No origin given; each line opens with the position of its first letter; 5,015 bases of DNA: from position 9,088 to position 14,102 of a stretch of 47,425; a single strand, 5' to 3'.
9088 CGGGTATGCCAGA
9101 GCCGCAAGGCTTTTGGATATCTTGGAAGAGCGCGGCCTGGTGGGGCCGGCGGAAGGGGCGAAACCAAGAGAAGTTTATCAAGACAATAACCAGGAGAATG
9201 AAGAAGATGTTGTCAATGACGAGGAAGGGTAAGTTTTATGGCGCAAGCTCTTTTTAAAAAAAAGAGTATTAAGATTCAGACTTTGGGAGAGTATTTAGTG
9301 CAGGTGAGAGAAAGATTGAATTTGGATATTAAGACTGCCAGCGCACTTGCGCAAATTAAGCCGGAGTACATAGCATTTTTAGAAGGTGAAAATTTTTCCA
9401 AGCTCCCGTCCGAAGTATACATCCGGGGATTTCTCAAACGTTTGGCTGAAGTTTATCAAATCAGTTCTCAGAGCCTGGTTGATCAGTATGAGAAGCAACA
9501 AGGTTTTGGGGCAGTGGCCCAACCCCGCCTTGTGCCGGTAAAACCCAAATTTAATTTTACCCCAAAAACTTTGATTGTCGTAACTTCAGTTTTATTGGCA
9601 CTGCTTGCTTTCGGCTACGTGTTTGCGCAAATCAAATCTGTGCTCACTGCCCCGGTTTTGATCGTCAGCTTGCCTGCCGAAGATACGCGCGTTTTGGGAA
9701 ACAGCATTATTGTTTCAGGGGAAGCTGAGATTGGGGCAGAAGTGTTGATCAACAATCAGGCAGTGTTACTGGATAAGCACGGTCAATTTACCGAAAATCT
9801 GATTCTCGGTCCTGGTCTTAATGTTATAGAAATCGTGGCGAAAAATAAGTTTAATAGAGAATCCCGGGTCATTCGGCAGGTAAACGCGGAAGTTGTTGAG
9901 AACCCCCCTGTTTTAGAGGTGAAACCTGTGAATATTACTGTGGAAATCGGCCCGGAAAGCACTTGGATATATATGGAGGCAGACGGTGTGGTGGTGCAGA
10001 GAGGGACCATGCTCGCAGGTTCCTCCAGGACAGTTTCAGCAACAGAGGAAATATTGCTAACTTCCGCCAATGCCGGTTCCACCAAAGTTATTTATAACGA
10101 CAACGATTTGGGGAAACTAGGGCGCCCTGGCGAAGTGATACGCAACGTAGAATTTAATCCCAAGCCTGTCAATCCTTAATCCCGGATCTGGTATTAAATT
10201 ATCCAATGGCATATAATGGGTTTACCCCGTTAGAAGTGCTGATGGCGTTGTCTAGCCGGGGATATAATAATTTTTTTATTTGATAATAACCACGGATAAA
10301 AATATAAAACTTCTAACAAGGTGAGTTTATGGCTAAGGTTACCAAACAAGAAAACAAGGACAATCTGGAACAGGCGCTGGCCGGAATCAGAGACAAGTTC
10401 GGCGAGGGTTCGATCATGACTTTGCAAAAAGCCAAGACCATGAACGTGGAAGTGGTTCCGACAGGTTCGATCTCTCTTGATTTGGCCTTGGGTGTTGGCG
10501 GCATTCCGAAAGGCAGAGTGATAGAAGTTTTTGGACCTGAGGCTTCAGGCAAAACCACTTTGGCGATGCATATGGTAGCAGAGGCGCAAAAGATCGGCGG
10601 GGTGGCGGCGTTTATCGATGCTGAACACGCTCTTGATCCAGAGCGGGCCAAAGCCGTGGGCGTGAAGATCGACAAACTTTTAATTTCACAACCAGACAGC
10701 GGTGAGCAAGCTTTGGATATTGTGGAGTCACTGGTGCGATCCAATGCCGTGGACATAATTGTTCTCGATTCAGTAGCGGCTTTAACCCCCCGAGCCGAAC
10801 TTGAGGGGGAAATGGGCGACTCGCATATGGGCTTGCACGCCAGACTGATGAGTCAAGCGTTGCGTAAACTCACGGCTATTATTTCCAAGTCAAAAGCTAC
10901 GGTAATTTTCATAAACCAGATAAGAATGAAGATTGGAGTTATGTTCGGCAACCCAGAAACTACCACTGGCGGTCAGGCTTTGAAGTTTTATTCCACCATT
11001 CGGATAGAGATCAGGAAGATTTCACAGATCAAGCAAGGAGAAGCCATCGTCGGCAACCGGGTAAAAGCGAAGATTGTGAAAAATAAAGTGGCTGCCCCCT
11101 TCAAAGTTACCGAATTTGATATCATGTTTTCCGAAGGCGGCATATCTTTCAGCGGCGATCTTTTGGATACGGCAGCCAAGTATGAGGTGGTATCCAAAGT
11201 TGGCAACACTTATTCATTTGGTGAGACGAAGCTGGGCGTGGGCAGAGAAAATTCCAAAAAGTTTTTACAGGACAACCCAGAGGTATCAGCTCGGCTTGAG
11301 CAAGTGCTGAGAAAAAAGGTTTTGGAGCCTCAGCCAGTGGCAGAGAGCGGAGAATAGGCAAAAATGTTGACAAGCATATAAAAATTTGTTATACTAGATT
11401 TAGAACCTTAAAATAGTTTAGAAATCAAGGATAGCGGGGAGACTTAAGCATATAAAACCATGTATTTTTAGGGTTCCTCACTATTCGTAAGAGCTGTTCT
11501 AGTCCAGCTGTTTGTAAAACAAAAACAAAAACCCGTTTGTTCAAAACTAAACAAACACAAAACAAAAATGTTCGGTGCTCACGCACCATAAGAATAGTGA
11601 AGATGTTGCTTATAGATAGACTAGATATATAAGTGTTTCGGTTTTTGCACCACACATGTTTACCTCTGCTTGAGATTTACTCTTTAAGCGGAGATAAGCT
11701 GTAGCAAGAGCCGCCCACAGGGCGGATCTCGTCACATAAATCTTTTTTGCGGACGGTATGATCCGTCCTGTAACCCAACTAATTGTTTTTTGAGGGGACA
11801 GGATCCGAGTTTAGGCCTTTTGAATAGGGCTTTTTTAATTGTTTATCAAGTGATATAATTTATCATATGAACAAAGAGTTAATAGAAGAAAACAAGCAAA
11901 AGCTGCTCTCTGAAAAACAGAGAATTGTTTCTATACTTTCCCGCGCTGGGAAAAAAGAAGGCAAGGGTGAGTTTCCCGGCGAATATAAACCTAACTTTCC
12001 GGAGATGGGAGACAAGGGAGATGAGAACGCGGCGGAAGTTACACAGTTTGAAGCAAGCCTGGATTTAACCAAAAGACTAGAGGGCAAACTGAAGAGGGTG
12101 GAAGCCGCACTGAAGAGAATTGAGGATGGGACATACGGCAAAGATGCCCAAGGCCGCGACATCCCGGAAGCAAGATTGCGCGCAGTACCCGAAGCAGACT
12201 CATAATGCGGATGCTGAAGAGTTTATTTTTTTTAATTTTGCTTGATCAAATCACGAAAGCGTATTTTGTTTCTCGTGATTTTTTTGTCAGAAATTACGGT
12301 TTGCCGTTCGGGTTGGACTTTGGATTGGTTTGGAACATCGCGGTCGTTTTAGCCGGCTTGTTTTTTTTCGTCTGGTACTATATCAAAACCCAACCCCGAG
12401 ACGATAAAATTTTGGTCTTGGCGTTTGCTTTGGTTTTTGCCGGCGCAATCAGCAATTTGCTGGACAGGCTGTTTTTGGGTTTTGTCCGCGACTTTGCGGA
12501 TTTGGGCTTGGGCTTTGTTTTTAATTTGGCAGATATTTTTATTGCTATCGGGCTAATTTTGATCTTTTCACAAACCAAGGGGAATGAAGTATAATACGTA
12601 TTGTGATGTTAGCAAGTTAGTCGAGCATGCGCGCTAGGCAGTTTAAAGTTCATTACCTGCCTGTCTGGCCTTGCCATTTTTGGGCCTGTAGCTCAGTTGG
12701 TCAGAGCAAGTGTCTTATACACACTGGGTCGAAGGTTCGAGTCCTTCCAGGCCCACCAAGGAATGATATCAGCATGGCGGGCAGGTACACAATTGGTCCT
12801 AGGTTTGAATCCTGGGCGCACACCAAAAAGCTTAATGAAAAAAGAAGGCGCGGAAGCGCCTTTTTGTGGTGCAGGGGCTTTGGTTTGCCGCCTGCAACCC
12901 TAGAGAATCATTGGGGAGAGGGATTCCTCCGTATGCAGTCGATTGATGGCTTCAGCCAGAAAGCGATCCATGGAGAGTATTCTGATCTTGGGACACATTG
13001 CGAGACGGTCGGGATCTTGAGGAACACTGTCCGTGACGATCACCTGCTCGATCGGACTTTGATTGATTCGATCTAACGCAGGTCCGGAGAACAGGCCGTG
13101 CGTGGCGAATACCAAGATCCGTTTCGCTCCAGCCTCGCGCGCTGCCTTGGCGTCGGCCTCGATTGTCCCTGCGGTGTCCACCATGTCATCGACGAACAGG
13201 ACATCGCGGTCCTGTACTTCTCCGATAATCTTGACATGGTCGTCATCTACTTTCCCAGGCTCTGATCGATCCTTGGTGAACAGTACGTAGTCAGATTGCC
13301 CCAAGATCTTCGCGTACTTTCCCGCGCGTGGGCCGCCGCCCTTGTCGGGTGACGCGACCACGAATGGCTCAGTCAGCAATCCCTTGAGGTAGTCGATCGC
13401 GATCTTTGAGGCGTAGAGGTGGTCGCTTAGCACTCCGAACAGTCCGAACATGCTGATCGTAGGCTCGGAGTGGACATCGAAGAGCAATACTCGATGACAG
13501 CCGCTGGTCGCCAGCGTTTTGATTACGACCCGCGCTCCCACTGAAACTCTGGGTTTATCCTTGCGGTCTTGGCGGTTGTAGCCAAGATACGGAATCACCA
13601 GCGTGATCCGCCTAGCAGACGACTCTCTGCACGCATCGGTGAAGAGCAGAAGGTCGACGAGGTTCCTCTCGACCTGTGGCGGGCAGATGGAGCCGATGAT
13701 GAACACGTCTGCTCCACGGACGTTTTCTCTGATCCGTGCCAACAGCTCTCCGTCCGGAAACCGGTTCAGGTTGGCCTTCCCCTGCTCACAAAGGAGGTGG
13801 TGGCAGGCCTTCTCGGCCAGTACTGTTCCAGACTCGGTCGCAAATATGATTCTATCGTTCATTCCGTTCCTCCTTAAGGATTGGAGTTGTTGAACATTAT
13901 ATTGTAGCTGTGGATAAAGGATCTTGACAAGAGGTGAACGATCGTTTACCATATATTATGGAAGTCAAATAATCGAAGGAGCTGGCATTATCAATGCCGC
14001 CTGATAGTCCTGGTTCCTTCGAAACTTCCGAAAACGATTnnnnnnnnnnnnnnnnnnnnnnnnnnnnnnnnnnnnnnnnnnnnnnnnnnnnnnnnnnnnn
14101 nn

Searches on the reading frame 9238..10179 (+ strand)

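Call 10: search_protein_families(library=pfam, proteins=[window:9238-10179:+], max_evalue=0.01)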
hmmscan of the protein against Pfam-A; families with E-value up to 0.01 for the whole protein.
window:9238-10179:+ (313 aa): 4 families
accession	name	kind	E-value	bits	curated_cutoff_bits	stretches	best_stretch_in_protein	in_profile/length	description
PF13413.12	HTH_25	-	1.4e-12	47.7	24.6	1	19-78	1-60/62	Helix-turn-helix domain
PF13464.11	RodZ_C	-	5.1e-09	36.4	23.9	1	240-302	6-70/72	RodZ C-terminal domain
PF09136.16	Glucodextran_B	-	0.00022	21.5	27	1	139-218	1-82/83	Glucodextranase, domain B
PF12844.13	HTH_19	-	0.004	17.5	30.2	1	17-85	1-63/64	Helix-turn-helix domain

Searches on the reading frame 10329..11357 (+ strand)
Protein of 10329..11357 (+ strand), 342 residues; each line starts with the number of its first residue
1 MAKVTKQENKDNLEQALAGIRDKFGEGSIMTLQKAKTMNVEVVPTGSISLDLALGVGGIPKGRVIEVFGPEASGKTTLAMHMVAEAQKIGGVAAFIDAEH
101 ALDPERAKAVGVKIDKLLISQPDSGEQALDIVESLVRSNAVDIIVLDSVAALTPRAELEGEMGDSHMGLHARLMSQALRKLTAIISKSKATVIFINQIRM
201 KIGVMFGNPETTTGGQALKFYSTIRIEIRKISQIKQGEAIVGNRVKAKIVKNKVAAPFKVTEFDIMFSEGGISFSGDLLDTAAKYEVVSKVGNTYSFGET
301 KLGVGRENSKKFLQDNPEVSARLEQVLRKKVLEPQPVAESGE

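Call 10: search_protein_families(library=pfam, proteins=[window:10329-11357:+], max_evalue=0.01)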
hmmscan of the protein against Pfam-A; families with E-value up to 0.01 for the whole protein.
window:10329-11357:+ (342 aa): 9 families
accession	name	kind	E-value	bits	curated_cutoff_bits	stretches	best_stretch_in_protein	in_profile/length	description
PF00154.27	RecA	-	1.8e-129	431.2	27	1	12-270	2-260/262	recA bacterial DNA recombination protein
PF21096.2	RecA_C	-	1.8e-15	57.2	27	1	276-331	1-56/57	RecA C-terminal domain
PF08423.17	Rad51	-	9.6e-12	45.1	22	1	41-231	6-212/244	Rad51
PF06745.19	ATPase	-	9.4e-08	32.1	26.6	1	43-200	1-166/231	KaiC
PF13481.12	AAA_25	-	0.00017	21.7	27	1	57-155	28-158/195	AAA domain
PF01637.24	ATPase_2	-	0.00026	21.3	33.2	1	64-188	22-108/225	ATPase domain predominantly from Archaea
PF13479.12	AAA_24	-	0.0057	17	27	0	63-154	3-78/195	AAA domain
PF02283.22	CobU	-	0.0057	16.7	27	0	67-197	3-124/168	Cobinamide kinase / cobinamide phosphate guanyltransferase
PF00004.35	AAA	-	0.007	17.3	21.2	0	67-176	3-91/131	ATPase family associated with various cellular activities (AAA)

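Call 24: find_encoding_contigs(protein=window:10329-11357:+, flank=10000, max_places=10)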
Protein window:10329-11357:+ (342 aa): 4 contigs read that carry it; 4 places shown.
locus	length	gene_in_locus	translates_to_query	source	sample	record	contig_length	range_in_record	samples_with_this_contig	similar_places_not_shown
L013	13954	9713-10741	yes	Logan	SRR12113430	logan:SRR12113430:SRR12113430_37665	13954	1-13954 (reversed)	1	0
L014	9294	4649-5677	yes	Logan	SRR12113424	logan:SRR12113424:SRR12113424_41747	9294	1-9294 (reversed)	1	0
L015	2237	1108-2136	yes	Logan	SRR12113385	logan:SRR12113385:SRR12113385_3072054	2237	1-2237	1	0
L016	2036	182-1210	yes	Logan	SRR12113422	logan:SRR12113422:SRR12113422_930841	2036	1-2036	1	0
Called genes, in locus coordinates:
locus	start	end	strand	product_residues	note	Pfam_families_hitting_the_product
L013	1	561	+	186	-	?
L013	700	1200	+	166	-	PF01371:Trp_repressor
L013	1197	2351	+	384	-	PF06925:MGDG_synth, PF02350:Epimerase_2 (weak), PF04101:Glyco_tran_28_C (faint)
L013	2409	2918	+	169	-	PF00011:HSP20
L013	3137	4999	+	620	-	PF04760:IF2_N, PF00009:GTP_EFTU, PF00025:Arf (weak), PF01926:MMR_HSR1, PF22042:EF-G_D2, PF11987:IF-2, PF14578:GTP_EFTU_D4 (weak)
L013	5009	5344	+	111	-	PF02033:RBFA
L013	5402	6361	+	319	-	PF01368:DHH, PF02272:DHHA1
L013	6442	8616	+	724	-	PF13491:FtsK_4TM (weak), PF17854:FtsK_alpha, PF01580:FtsK_SpoIIIE, PF09397:FtsK_gamma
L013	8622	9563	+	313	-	PF13413:HTH_25, PF13464:RodZ_C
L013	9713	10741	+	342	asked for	PF00154:RecA_N, PF06745:ATPase (faint), PF08423:Rad51, PF27531:MT3502_N (weak), PF21096:RecA_C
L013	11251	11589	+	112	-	-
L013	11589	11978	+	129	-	PF01252:Peptidase_A8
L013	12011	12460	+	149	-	-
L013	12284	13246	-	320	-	PF13793:Pribosyltran_N, PF00156:Pribosyltran, PF14572:Pribosyl_synth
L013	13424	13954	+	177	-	?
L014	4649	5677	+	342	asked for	PF00154:RecA_N, PF06745:ATPase (faint), PF08423:Rad51, PF27531:MT3502_N (weak), PF21096:RecA_C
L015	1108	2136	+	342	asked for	PF00154:RecA_N, PF06745:ATPase (faint), PF08423:Rad51, PF27531:MT3502_N (weak), PF21096:RecA_C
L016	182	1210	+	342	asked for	PF00154:RecA_N, PF06745:ATPase (faint), PF08423:Rad51, PF27531:MT3502_N (weak), PF21096:RecA_C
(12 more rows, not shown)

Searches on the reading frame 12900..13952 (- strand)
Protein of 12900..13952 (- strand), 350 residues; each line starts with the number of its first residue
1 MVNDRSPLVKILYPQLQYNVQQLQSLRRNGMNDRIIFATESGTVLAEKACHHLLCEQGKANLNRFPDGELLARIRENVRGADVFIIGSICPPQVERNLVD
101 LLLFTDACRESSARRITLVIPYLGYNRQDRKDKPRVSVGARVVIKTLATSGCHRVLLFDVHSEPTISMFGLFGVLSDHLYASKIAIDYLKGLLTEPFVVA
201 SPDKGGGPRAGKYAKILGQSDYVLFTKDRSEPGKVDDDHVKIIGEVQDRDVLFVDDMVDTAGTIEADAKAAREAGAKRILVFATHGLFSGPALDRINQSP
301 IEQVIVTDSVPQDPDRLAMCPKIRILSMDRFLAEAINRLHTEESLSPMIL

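Call 9: search_protein_families(library=pfam, proteins=[window:12900-13952:-], max_evalue=0.01)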
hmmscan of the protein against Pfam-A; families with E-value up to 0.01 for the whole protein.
window:12900-13952:- (350 aa): 3 families
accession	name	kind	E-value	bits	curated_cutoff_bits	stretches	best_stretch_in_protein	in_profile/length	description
PF13793.12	Pribosyltran_N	-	1.1e-38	132.1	25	1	35-151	2-117/117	N-terminal domain of ribose phosphate pyrophosphokinase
PF14572.12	Pribosyl_synth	-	3.5e-24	86.2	27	1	240-346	75-180/184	Phosphoribosyl synthetase-associated domain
PF00156.33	Pribosyltran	-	1.1e-09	38.3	26.3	1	192-279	26-118/158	Phosphoribosyl transferase domain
